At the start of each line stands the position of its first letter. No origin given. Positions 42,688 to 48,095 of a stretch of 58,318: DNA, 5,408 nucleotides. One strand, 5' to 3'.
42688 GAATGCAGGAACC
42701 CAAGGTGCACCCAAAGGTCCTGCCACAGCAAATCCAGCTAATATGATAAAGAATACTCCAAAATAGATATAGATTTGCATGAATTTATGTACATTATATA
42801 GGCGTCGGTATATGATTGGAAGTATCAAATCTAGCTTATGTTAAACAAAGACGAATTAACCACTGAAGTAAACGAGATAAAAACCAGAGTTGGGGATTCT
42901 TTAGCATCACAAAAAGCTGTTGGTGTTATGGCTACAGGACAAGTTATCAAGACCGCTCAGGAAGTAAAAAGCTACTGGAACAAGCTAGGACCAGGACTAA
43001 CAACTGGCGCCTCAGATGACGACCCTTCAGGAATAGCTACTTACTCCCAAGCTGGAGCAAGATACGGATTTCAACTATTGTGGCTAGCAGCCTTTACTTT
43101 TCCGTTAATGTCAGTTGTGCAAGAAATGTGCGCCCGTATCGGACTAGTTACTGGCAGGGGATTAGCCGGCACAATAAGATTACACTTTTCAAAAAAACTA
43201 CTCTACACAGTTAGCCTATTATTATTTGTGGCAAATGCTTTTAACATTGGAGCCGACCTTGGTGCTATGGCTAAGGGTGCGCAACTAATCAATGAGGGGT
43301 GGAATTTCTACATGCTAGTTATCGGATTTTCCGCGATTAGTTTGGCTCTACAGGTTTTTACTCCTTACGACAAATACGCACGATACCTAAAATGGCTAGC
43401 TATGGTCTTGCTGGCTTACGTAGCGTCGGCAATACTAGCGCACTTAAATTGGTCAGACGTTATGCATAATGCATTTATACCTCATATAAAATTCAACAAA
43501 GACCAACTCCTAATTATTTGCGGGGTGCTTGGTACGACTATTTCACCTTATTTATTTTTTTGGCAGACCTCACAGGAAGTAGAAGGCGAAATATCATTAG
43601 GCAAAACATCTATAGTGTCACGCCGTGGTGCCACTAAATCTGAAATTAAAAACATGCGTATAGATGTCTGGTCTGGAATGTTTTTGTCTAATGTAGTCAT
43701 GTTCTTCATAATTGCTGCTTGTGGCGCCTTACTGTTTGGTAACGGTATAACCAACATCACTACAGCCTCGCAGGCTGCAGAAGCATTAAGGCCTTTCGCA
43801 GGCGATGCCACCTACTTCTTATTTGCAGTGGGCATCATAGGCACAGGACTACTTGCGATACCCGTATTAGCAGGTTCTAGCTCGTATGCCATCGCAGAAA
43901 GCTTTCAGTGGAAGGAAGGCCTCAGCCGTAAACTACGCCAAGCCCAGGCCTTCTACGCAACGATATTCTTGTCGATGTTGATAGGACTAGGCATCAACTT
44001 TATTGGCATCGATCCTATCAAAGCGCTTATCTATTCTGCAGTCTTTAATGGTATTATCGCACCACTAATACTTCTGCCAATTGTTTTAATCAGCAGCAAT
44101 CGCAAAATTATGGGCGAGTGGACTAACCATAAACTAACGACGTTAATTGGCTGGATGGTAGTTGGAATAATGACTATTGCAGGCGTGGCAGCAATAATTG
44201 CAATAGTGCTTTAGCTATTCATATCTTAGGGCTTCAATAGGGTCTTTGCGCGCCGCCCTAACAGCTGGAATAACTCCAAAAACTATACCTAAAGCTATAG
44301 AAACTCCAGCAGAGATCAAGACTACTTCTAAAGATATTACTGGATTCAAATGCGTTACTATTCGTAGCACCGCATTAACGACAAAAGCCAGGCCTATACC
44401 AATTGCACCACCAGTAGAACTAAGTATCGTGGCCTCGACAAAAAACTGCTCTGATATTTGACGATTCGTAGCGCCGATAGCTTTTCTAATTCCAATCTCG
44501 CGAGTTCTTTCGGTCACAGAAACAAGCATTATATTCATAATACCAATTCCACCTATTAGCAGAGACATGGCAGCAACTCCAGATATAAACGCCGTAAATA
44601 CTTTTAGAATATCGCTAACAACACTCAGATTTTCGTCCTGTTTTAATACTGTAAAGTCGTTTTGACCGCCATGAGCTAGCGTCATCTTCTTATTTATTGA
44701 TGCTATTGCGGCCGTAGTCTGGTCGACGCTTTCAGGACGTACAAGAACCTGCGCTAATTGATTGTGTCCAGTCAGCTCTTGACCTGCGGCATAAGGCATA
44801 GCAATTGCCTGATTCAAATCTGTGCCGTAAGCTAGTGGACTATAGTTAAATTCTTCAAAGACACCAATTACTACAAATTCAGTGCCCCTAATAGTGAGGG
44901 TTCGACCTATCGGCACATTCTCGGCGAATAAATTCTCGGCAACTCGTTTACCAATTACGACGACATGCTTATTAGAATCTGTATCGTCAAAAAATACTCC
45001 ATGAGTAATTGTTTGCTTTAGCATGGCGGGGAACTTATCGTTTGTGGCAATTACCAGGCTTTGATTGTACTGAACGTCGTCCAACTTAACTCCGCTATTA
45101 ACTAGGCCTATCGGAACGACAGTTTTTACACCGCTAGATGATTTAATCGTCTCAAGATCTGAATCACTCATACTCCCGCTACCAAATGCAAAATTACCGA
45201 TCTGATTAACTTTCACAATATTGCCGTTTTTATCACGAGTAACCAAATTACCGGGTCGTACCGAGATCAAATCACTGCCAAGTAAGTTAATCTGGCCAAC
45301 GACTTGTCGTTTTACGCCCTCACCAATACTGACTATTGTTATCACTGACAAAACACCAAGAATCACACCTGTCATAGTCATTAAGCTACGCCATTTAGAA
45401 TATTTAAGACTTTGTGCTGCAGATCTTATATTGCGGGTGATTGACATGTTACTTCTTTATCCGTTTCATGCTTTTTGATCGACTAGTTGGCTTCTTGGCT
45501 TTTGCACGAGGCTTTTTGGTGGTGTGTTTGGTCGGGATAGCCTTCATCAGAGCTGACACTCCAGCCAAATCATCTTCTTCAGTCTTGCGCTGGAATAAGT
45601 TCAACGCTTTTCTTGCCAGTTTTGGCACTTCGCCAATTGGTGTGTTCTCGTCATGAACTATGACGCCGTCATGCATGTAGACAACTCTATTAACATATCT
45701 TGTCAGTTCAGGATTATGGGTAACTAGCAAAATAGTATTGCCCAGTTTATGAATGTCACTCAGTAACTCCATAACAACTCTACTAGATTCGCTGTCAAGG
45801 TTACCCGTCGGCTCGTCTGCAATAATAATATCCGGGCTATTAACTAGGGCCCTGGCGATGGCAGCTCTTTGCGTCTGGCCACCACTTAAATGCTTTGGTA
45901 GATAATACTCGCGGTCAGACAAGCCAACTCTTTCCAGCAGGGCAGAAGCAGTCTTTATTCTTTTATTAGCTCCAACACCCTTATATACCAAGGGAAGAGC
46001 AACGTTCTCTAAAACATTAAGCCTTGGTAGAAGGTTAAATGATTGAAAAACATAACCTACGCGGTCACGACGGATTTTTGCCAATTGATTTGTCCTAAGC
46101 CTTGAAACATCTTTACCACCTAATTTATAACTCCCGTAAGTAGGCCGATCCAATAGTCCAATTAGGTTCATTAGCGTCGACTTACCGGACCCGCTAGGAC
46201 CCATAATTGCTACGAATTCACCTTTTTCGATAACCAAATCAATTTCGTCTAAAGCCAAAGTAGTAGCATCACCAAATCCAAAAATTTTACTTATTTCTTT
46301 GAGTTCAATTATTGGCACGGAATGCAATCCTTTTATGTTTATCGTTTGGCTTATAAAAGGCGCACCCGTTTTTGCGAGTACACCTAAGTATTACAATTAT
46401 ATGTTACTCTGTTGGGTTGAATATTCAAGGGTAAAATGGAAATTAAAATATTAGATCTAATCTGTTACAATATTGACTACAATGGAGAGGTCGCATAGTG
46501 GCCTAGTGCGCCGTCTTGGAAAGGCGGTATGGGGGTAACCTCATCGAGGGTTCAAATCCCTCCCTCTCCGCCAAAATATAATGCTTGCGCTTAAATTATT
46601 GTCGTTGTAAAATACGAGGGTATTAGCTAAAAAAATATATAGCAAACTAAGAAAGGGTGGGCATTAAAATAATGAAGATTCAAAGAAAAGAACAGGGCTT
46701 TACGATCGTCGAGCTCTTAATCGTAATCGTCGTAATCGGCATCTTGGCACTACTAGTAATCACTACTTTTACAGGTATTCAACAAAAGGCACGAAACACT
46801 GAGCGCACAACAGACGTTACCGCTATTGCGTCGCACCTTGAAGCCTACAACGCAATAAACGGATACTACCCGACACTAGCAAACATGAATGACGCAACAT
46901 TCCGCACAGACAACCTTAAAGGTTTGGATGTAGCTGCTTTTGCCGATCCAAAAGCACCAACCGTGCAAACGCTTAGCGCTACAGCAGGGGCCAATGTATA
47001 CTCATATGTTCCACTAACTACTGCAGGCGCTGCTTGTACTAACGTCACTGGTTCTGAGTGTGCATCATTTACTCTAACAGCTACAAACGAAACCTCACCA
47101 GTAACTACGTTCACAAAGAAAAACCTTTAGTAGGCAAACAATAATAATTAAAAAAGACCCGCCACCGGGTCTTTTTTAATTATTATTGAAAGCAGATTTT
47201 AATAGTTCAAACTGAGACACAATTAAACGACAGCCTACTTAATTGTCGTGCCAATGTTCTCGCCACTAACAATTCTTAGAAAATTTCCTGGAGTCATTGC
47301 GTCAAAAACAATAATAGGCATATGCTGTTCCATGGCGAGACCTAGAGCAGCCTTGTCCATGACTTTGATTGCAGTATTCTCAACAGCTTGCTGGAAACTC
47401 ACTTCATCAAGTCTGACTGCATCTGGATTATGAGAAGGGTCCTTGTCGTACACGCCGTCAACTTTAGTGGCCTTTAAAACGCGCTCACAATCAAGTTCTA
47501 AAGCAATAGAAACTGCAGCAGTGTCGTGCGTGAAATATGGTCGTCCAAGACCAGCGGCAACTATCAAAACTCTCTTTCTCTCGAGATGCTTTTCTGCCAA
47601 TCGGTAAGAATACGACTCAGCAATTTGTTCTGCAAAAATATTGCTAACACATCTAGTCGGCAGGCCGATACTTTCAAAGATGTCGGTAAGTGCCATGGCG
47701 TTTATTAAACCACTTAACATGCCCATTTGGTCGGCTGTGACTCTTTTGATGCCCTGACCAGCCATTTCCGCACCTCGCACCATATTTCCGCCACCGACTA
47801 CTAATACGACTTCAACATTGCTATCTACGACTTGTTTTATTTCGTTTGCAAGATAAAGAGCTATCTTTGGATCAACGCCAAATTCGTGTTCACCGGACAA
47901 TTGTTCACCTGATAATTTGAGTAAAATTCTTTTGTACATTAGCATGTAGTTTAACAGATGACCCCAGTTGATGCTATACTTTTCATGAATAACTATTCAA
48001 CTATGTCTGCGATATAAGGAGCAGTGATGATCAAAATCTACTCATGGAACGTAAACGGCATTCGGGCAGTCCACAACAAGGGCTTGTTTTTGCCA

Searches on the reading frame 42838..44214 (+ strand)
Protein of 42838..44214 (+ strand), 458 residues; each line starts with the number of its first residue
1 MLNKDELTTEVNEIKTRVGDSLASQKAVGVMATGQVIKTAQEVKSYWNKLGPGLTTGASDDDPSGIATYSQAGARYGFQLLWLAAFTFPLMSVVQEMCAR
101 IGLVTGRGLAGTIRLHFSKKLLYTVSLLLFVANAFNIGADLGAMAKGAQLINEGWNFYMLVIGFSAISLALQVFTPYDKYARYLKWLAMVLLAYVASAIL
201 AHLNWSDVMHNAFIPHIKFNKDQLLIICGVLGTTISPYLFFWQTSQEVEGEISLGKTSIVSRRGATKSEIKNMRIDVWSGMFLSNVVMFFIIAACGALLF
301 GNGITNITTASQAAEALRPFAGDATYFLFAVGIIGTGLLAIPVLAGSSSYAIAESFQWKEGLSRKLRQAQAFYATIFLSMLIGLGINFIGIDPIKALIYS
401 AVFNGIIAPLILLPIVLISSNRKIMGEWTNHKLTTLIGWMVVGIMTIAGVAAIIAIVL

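Call 48: search_protein_families(library=pfam, proteins=[window:42838-44214:+], max_evalue=0.001)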
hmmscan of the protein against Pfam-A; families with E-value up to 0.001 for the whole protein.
window:42838-44214:+ (458 aa): 1 family
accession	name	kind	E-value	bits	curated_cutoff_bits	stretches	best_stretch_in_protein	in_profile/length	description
PF01566.24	Nramp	-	1.2e-83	281.5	29.8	1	66-431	1-356/357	Natural resistance-associated macrophage protein-like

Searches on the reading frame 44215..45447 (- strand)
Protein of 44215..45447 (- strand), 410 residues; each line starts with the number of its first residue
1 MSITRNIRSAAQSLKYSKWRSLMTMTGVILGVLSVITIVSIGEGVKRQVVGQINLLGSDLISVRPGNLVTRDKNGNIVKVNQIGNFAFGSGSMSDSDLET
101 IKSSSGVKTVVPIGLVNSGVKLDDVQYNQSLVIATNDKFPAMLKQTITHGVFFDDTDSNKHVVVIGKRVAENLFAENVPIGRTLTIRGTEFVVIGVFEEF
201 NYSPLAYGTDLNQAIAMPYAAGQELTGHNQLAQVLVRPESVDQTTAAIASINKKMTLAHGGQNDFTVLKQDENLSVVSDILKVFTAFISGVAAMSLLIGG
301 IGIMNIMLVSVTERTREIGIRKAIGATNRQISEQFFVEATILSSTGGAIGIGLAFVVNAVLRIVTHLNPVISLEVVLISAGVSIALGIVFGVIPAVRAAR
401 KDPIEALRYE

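Call 48: search_protein_families(library=pfam, proteins=[window:44215-45447:-], max_evalue=0.001)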
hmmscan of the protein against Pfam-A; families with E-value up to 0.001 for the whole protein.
window:44215-45447:- (410 aa): 2 families
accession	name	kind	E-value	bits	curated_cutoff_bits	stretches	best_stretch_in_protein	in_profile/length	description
PF12704.14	MacB_PCD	-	1.3e-34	120.8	27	1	21-253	1-206/207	MacB-like periplasmic core domain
PF02687.27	FtsX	-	2.2e-20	73.3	25.5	1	291-403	3-120/120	FtsX-like permease C-terminal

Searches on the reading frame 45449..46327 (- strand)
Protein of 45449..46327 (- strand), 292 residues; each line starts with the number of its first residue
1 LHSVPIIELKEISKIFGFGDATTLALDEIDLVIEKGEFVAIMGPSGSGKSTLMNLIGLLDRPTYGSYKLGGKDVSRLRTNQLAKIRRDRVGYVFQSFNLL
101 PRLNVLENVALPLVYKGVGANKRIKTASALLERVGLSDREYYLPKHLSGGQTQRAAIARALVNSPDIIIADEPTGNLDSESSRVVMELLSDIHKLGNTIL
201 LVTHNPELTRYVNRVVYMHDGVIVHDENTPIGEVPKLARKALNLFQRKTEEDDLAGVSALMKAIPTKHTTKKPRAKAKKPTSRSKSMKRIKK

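Call 48: search_protein_families(library=pfam, proteins=[window:45449-46327:-], max_evalue=0.001)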
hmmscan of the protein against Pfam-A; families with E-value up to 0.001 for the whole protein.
window:45449-46327:- (292 aa): 5 families
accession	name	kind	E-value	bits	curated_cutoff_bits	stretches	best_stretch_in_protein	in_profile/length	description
PF00005.33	ABC_tran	-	6.4e-34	117.9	25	1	26-174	1-136/137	ABC transporter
PF13304.12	AAA_21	-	8.9e-07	29.7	27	0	38-61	1-27/304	AAA domain, putative AbiEii toxin, Type IV TA system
PF02463.25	SMC_N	-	9.9e-05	22.3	40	0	36-216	24-209/220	RecF/RecN/SMC N terminal domain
PF13555.12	AAA_29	-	0.00058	20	27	0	34-53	20-39/61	P-loop containing region of AAA domain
PF03193.22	RsgA_GTPase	-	0.00098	19.4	30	0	22-56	93-126/174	RsgA GTPase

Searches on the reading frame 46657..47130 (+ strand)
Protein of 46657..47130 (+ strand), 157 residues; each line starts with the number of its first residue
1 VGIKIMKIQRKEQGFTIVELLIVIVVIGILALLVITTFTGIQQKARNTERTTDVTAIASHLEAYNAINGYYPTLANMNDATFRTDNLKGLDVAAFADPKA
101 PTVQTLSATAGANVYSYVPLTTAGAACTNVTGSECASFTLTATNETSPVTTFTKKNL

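Call 48: search_protein_families(library=pfam, proteins=[window:46657-47130:+], max_evalue=0.001)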
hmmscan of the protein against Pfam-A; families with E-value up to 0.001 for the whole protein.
window:46657-47130:+ (157 aa): 1 family
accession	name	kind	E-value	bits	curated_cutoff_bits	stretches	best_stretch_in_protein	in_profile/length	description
PF07963.17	N_methyl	-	7.1e-08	32.2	21.2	1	10-34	2-26/27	Prokaryotic N-terminal methylation motif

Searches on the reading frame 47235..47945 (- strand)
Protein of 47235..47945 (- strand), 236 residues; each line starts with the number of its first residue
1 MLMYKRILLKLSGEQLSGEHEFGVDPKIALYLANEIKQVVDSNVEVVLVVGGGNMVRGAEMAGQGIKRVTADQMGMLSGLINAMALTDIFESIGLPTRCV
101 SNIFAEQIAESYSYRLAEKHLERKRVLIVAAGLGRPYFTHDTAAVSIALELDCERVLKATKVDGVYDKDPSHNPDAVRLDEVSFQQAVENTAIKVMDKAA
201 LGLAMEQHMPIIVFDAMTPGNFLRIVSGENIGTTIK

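Call 48: search_protein_families(library=pfam, proteins=[window:47235-47945:-], max_evalue=0.001)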
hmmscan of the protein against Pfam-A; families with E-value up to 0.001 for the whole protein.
window:47235-47945:- (236 aa): 1 family
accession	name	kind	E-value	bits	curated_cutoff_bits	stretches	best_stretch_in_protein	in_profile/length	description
PF00696.33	AA_kinase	-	1.6e-32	113.5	24.9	1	5-215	1-234/234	Amino acid kinase family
